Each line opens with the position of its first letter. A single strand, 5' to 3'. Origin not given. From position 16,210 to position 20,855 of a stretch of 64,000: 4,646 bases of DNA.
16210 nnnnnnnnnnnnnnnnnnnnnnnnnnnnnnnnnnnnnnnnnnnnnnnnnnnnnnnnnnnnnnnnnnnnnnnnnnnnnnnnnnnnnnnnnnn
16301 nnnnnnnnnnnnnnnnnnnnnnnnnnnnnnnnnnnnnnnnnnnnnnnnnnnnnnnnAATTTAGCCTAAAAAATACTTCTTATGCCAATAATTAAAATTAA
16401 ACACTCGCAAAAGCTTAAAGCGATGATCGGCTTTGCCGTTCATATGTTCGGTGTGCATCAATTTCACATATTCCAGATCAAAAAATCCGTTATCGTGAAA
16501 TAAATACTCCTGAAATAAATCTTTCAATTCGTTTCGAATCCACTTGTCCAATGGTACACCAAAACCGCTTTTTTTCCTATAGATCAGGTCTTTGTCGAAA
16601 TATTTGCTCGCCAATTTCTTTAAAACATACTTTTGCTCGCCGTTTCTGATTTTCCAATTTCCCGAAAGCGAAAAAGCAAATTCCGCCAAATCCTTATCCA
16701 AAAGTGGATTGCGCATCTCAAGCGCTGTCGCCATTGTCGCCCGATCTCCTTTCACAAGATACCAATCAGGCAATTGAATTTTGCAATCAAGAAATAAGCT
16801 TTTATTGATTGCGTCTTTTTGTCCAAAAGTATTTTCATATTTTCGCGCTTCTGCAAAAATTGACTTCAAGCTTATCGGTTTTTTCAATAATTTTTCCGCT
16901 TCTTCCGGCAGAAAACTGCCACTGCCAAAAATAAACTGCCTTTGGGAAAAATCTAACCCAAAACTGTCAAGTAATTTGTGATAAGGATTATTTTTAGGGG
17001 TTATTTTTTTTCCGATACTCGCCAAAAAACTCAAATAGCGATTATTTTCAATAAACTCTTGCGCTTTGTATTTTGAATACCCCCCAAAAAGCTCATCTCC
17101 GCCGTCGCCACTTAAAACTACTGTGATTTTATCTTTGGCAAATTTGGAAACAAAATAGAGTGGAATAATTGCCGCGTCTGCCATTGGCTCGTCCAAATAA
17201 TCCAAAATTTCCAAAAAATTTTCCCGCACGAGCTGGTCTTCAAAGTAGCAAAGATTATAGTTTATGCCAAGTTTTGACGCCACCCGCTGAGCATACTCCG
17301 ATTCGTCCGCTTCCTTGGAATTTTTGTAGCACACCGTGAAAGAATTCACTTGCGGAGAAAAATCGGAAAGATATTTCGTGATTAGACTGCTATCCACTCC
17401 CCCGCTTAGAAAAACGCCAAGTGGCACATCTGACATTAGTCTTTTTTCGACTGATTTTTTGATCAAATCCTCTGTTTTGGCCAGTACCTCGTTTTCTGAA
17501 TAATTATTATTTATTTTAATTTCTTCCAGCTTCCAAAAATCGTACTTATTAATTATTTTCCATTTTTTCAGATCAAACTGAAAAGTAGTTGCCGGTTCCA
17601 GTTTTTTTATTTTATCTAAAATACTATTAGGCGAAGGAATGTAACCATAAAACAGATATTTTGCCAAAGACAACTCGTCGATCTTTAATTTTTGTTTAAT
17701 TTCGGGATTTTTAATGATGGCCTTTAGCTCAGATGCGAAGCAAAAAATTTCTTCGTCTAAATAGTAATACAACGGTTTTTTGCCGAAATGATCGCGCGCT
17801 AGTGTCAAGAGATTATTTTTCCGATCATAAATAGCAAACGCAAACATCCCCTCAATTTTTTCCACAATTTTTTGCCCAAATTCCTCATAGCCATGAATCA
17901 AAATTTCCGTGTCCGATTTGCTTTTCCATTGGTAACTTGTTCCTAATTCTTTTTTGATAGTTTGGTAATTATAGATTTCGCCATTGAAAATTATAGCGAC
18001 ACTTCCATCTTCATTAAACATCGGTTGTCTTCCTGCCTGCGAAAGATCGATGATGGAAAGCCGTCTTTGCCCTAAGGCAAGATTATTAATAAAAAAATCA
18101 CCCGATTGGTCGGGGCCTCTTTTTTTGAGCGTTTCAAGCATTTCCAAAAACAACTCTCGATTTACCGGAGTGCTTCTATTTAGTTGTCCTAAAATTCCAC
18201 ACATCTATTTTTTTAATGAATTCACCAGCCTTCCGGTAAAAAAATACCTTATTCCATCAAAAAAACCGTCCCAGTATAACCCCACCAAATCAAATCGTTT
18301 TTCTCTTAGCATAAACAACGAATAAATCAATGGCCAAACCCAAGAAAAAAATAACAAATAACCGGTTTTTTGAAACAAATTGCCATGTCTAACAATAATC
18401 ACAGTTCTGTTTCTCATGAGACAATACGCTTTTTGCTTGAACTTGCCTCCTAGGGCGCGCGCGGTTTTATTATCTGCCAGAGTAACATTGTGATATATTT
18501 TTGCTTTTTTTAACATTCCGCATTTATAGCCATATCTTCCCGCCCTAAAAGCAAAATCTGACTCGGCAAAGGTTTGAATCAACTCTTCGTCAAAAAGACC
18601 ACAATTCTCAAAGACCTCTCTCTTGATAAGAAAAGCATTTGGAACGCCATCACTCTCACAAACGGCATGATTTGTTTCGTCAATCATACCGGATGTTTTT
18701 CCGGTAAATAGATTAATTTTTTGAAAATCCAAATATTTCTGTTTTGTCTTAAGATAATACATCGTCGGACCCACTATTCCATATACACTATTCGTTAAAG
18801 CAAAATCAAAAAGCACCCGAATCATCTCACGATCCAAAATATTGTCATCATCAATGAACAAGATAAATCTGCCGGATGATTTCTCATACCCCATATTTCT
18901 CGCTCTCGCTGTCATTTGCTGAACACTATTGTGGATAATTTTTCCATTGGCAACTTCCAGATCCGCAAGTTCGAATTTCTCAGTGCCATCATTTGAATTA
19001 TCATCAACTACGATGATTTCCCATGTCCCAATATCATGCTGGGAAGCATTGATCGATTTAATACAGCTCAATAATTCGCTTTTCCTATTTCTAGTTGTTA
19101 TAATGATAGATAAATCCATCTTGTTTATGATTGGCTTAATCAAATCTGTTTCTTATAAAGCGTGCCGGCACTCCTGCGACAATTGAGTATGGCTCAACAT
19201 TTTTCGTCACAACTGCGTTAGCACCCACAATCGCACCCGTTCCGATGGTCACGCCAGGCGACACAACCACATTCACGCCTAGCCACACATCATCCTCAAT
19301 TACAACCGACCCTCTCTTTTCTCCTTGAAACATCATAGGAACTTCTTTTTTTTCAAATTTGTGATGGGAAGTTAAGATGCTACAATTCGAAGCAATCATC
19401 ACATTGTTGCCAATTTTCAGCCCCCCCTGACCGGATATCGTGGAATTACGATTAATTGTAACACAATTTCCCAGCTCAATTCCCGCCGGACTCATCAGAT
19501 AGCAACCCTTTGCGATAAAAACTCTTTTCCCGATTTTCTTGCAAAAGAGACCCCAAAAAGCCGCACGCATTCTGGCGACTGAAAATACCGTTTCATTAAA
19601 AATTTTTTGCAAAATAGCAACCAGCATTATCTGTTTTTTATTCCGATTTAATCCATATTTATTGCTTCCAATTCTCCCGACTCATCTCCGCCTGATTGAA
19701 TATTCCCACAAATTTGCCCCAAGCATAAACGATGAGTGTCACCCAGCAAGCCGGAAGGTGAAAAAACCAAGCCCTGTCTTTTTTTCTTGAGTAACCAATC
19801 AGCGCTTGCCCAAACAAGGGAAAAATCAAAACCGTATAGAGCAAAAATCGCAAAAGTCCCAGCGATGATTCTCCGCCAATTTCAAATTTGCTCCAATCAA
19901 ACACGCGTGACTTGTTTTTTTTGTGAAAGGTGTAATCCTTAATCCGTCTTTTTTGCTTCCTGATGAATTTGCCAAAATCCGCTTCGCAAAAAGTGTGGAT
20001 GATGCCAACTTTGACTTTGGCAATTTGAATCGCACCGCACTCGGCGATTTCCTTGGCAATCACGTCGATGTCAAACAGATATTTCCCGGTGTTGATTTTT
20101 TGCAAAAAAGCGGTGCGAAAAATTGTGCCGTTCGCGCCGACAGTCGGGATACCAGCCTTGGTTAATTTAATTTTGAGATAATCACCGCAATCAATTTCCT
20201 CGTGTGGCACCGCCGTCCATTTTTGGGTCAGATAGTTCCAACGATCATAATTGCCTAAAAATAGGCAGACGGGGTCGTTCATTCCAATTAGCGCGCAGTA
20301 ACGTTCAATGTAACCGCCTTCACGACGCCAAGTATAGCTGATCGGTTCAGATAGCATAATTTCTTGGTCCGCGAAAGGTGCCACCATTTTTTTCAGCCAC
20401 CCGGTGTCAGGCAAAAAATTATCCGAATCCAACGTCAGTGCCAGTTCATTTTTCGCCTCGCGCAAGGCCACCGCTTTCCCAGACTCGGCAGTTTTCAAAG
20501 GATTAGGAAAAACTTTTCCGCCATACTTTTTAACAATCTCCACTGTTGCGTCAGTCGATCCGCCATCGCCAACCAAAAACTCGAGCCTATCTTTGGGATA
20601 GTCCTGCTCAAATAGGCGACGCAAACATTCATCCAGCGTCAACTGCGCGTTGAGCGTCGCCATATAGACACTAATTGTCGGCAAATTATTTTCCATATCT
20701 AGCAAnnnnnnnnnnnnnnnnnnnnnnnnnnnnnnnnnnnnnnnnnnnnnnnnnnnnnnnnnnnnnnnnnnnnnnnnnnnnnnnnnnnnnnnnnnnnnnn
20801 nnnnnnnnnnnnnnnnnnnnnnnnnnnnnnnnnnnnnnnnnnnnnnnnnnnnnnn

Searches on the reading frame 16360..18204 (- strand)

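Call 10: search_protein_families(library=pfam, proteins=[window:16360-18204:-], max_evalue=0.001)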
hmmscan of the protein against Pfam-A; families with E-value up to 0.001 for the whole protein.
window:16360-18204:- (614 aa): 8 families
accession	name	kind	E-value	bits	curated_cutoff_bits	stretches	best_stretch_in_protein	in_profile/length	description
PF00733.27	Asn_synthase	-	2.3e-82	277.9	21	1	244-609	2-354/354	Asparagine synthase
PF13537.11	GATase_7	-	4.1e-44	150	25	1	47-164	2-122/123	Glutamine amidotransferase domain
PF13522.11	GATase_6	-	6.1e-39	133.5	27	1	32-159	2-130/130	Glutamine amidotransferase domain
PF12481.13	DUF3700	-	3.4e-07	30.4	27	1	62-165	70-177/228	Aluminium induced protein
PF06508.19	QueC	-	9.8e-06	25.6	22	1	264-317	4-56/210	Queuosine biosynthesis protein QueC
PF09147.15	CarA_N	-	3.6e-05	24.1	21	1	37-135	16-114/199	Carbapenam-3-carboxylate synthase, N-terminal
PF02540.23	NAD_synthase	-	3.6e-05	23.5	21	1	241-323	2-83/242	NAD synthase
PF03054.22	tRNA_Me_trans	-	0.0006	20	20.6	0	264-335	5-86/202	tRNA methyl transferase HUP domain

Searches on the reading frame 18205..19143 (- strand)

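Call 10: search_protein_families(library=pfam, proteins=[window:18205-19143:-], max_evalue=0.001)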
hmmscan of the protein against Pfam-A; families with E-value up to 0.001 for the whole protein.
window:18205-19143:- (312 aa): 4 families
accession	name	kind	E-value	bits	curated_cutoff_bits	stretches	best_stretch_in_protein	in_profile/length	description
PF00535.33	Glycos_transf_2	-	3.5e-23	82.8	23.3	1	12-143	1-131/168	Glycosyl transferase family 2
PF13641.12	Glyco_tranf_2_3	-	2.8e-12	47.6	27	1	11-219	3-212/230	Glycosyltransferase like family 2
PF10111.15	Glyco_tranf_2_2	-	1.4e-09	38.3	27.3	1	13-205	2-200/276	Glycosyltransferase like family 2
PF13632.12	Glyco_trans_2_3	-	0.00032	21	27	1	93-276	1-180/198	Glycosyl transferase family group 2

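Call 49: search_protein_families(library=ncbifam, proteins=[window:18205-19143:-], max_evalue=0.001)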
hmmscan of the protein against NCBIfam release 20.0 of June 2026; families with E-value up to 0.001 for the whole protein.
window:18205-19143:- (312 aa): 21 families
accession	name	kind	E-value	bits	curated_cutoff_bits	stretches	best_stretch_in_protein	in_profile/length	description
NF041875.1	EPS_EpsD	equivalog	1.3e-17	64.2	370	1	11-219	1-207/325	exopolysaccharide biosynthesis glycosyltransferase EpsD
TIGR03965.1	mycofact_glyco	equivalog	1.9e-17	63.3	280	1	9-218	74-280/467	mycofactocin biosynthesis glycosyltransferase MftF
TIGR01556.1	rhamnosyltran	subfamily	5e-16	58.7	200.55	1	41-237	22-216/281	rhamnosyltransferase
NF038302.1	EPS_HpsE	equivalog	2.4e-13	49.7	300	1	9-145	1-141/307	hormogonium polysaccharide biosynthesis glycosyltransferase HpsE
NF050050.1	ProtGlycPglI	equivalog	1.5e-12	47.5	500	1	10-112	3-105/306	GalNAc(5)-diNAcBac-PP-undecaprenol beta-1,3-glucosyltransferase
NF007482.0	PRK10073.1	equivalog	1.8e-12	46.9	423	1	8-120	5-115/334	glycosyltransferase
NF047683.1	TeichurnBiosyTuaG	equivalog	1.5e-11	44.4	400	1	8-118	5-114/252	teichuronic acid biosynthesis protein TuaG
TIGR03111.1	glyc2_xrt_Gpos1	hypoth_equivalog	4.3e-11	42.2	363.95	1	10-125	50-167/439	TIGR03111 family XrtG-associated glycosyltransferase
TIGR04283.1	glyco_like_mftF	equivalog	1.9e-10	40.7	182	1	11-188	1-157/221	TIGR04283 family arsenosugar biosynthesis glycosyltransferase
NF038299.1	EPS_HpsN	equivalog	1.9e-10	40.2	425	1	11-126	3-117/317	hormogonium polysaccharide biosynthesis glycosyltransferase HpsN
TIGR03937.1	PgaC_IcaA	equivalog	8e-09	34.9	422.3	1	10-124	46-159/407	poly-beta-1,6-N-acetyl-D-glucosamine synthase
NF041394.1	GtaseAglG_Halo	equivalog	6.5e-08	32.2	440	1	9-189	1-179/304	glucosyl-dolichyl phosphate glucuronosyltransferase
TIGR04017.1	WcaA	equivalog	7.5e-08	32.3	495.75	1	10-110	6-105/279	colanic acid biosynthesis glycosyltransferase WcaA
TIGR04440.1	glyco_TIGR04440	domain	1.7e-07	31.2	70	1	11-136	2-127/215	TIGR00180 family glycosyltransferase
NF007453.0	PRK10018.1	equivalog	2.3e-07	30.7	382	1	10-110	7-106/280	colanic acid biosynthesis glycosyltransferase WcaA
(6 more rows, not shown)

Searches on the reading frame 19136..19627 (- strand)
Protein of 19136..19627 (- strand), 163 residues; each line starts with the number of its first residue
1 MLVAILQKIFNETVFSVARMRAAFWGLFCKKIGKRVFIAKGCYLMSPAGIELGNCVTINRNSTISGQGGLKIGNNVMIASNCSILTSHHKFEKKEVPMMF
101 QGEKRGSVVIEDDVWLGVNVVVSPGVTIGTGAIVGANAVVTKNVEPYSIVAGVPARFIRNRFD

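Call 49: search_protein_families(library=ncbifam, proteins=[window:19136-19627:-], max_evalue=0.001)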
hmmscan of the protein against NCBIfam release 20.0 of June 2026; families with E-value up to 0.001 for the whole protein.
window:19136-19627:- (163 aa): 42 families (the best 25 are shown)
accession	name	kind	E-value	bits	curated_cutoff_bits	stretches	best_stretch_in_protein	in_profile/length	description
NF007797.0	PRK10502.1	subfamily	2.4e-26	92.5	192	1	5-162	28-180/183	WcaF family extracellular polysaccharide biosynthesis acetyltransferase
NF000311.1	Vat_ABCDEFH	equivalog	3.5e-23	82.2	300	1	94-163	97-166/201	Vat family streptogramin A O-acetyltransferase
NF000101.1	stregram_VatA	exception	1.1e-22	80.7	450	1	94-162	105-173/219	streptogramin A O-acetyltransferase Vat(A)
NF007240.0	PRK09677.1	equivalog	2.9e-22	79.1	243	1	48-160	64-183/192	putative lipopolysaccharide biosynthesis O-acetyl transferase WbbJ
TIGR03308.1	phn_thr-fam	hypoth_equivalog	3.1e-22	79.4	201.65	1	99-162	100-163/204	phosphonate metabolim protein, transferase hexapeptide repeat family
NF007076.0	PRK09527.1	equivalog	5.1e-22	78.3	347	1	11-160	37-184/203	galactoside O-acetyltransferase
TIGR04008.1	WcaF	equivalog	3.2e-20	72.8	326.3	1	7-162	29-179/180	colanic acid biosynthesis acetyltransferase WcaF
NF000097.1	stregram_VatC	exception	4.9e-20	72.3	425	1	94-162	105-173/212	streptogramin A O-acetyltransferase Vat(C)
NF000490.1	chloram_CatB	equivalog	8.1e-19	67.8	350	1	103-163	106-166/210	type B chloramphenicol O-acetyltransferase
NF033468.1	stregram_VatI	exception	1.5e-18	67.4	415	1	89-162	95-167/208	streptogramin A O-acetyltransferase Vat(I)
NF000111.1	stregram_VatD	exception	1.3e-17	64.2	400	1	93-163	99-169/209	streptogramin A O-acetyltransferase Vat(D)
NF038307.1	EPS_acetyl_HpsU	equivalog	2e-17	63.4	305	1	9-157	31-174/178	hormogonium polysaccharide biosynthesis acetyltransferase HpsU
NF007499.0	PRK10092.1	equivalog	2.5e-17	63.2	314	1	50-159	74-181/183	maltose O-acetyltransferase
TIGR03570.1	NeuD_NnaD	subfamily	3.6e-17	62.6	160.8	1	50-156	100-202/202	NeuD/PglB/VioB family sugar acetyltransferase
NF000020.1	stregram_VatE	exception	1e-16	61.2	450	1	103-162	111-170/214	streptogramin A O-acetyltransferase Vat(E)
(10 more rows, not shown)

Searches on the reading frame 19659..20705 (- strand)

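Call 10: search_protein_families(library=pfam, proteins=[window:19659-20705:-], max_evalue=0.001)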
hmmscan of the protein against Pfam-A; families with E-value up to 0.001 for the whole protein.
window:19659-20705:- (348 aa): 1 family
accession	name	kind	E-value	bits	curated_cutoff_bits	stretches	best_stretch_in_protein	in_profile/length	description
PF00535.33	Glycos_transf_2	-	2.7e-16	60.4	23.3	1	12-113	1-105/168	Glycosyl transferase family 2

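Call 49: search_protein_families(library=ncbifam, proteins=[window:19659-20705:-], max_evalue=0.001)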
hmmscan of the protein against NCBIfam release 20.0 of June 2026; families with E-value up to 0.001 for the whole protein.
window:19659-20705:- (348 aa): 12 families
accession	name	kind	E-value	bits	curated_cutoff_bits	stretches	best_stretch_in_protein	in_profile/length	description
TIGR03965.1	mycofact_glyco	equivalog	3.5e-10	39.4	280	1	7-137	72-205/467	mycofactocin biosynthesis glycosyltransferase MftF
TIGR03111.1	glyc2_xrt_Gpos1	hypoth_equivalog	4.4e-07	29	363.95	1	3-115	43-160/439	TIGR03111 family XrtG-associated glycosyltransferase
TIGR04283.1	glyco_like_mftF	equivalog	7.6e-07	28.9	182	1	11-107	1-93/221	TIGR04283 family arsenosugar biosynthesis glycosyltransferase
NF041875.1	EPS_EpsD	equivalog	2.5e-06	27.1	370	1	11-96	1-90/325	exopolysaccharide biosynthesis glycosyltransferase EpsD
NF007482.0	PRK10073.1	equivalog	2.6e-06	26.7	423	1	4-64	1-59/334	glycosyltransferase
TIGR03937.1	PgaC_IcaA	equivalog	6.2e-06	25.4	422.3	1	6-113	42-152/407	poly-beta-1,6-N-acetyl-D-glucosamine synthase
NF038302.1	EPS_HpsE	equivalog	8.7e-05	21.6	300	1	11-109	3-109/307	hormogonium polysaccharide biosynthesis glycosyltransferase HpsE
NF053739.1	GlytfEpsEBac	equivalog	9.3e-05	21.5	450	1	9-70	1-59/265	glycosyltransferase EpsE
NF010496.0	PRK13915.1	equivalog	0.00024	20.3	262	1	9-118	31-150/307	glucosyl-3-phosphoglycerate synthase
TIGR04182.1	glyco_TIGR04182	equivalog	0.00049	19.6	325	1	11-97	2-84/293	S-layer glycoprotein N-glycosyltransferase AglJ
NF047683.1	TeichurnBiosyTuaG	equivalog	0.00073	19.2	400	0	4-97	1-98/252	teichuronic acid biosynthesis protein TuaG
TIGR04242.1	nodulat_NodC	equivalog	0.00076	18.5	550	0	6-116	45-161/395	chitooligosaccharide synthase NodC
